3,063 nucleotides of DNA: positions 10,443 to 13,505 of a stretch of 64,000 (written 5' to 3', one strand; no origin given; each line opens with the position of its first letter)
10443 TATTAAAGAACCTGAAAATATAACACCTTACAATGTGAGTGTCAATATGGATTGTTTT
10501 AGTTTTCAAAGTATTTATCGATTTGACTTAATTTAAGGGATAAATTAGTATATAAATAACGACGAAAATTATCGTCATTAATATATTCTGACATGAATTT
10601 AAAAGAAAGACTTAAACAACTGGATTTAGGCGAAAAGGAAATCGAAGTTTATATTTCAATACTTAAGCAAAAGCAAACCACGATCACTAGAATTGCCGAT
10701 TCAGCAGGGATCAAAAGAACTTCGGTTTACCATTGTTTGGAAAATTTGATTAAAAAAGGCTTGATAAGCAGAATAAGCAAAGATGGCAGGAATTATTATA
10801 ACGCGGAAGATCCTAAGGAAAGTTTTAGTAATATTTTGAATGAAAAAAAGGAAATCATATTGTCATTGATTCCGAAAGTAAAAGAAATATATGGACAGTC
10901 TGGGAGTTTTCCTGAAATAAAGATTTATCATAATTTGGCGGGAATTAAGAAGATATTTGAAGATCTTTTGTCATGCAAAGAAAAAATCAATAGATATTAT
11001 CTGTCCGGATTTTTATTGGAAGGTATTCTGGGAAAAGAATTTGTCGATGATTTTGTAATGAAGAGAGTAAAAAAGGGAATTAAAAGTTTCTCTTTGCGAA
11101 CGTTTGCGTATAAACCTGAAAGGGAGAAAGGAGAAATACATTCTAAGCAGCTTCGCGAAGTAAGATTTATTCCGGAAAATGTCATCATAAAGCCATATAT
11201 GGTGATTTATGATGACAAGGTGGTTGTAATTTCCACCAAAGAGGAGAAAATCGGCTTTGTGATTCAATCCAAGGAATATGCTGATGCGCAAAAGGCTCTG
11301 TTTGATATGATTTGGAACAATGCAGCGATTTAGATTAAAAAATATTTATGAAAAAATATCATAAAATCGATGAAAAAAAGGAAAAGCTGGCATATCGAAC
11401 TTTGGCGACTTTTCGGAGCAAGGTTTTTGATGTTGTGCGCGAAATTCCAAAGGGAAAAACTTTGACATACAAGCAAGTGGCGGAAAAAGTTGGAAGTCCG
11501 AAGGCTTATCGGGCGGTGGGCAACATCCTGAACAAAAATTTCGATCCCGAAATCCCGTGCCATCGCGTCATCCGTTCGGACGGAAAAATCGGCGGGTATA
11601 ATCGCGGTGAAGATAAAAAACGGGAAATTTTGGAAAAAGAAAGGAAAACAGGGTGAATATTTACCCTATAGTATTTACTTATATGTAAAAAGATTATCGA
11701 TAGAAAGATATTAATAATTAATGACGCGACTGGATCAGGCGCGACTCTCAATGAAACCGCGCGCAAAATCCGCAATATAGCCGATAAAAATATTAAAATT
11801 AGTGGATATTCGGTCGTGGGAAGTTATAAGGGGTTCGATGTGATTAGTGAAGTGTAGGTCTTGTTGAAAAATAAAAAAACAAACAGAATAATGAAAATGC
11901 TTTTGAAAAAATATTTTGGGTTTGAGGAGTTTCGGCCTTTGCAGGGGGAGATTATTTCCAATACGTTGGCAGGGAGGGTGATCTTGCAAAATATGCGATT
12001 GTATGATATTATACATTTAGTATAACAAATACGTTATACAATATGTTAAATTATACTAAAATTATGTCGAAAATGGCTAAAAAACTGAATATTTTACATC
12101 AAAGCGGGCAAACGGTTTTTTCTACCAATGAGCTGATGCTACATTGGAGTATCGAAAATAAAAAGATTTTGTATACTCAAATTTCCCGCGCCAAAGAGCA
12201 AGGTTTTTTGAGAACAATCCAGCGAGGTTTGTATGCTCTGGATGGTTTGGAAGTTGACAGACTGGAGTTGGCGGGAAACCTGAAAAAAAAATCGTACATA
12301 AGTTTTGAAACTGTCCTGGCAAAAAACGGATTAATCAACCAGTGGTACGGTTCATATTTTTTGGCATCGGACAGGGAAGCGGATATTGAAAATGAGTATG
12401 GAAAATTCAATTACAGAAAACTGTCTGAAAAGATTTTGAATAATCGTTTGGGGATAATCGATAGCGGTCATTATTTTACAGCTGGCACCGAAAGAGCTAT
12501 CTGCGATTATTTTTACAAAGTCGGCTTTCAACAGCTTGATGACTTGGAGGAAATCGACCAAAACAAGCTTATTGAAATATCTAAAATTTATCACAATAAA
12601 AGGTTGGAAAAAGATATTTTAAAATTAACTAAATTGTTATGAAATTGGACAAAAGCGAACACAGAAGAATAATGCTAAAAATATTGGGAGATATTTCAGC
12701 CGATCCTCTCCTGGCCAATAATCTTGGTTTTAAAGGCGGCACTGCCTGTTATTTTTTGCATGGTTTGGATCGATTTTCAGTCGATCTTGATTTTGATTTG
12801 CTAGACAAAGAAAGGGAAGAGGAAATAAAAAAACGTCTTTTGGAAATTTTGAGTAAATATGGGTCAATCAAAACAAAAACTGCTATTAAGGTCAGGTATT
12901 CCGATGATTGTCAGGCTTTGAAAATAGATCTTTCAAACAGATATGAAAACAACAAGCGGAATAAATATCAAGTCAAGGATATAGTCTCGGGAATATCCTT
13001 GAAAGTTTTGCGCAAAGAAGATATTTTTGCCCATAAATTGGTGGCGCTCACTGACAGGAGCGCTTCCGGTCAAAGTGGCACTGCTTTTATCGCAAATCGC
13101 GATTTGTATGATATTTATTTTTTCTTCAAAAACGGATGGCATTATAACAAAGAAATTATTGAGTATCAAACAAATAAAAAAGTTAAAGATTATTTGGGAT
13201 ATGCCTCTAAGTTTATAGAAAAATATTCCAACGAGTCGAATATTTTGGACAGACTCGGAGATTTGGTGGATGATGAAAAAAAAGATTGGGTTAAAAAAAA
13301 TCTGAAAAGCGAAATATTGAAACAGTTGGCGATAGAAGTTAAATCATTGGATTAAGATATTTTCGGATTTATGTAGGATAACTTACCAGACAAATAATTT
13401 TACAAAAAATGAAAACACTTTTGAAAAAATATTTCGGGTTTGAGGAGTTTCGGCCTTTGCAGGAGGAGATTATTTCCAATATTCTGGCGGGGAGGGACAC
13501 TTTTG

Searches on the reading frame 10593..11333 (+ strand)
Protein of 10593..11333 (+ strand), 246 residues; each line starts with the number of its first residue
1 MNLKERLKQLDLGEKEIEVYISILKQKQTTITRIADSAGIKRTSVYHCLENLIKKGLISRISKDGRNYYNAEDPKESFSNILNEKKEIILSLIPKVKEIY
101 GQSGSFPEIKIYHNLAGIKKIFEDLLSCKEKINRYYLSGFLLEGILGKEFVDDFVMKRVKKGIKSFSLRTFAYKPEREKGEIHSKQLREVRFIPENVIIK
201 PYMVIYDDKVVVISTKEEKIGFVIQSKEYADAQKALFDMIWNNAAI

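Call 7: search_protein_families(library=pfam, proteins=[window:10593-11333:+])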
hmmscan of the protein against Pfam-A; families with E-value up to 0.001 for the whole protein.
window:10593-11333:+ (246 aa): 3 families
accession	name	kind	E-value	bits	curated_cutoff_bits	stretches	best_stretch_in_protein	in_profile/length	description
PF01978.25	TrmB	-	5.6e-15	55.4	25.6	1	7-74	1-67/68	Sugar-specific transcriptional regulator TrmB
PF03965.22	Penicillinase_R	-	0.00013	22.8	22.6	1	12-74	1-67/115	Penicillinase repressor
PF09339.16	HTH_IclR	-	0.00045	20.4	22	1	28-60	17-50/52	IclR helix-turn-helix domain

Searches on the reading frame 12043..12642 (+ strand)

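Call 7: search_protein_families(library=pfam, proteins=[window:12043-12642:+])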
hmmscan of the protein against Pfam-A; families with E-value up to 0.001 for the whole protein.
window:12043-12642:+ (199 aa): 1 family
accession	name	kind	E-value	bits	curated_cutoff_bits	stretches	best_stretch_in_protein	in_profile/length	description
PF13338.12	AbiEi_4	-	0.00056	20.4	25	0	14-66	2-48/49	Transcriptional regulator, AbiEi antitoxin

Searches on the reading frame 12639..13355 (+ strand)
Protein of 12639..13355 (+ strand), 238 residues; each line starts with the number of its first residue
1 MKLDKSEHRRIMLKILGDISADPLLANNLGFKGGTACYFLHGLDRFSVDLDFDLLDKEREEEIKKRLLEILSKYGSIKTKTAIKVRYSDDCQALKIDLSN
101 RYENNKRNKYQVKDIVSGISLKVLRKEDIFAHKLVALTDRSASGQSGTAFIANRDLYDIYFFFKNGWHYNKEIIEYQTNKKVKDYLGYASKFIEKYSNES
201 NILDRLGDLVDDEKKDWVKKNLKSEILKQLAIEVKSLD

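Call 7: search_protein_families(library=pfam, proteins=[window:12639-13355:+])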
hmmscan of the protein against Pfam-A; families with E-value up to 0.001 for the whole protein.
window:12639-13355:+ (238 aa): 1 family
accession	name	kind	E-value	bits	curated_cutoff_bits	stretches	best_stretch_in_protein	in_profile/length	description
PF08843.17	AbiEii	-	8.5e-18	65.6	22.5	1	20-168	6-174/238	Nucleotidyl transferase AbiEii toxin, Type IV TA system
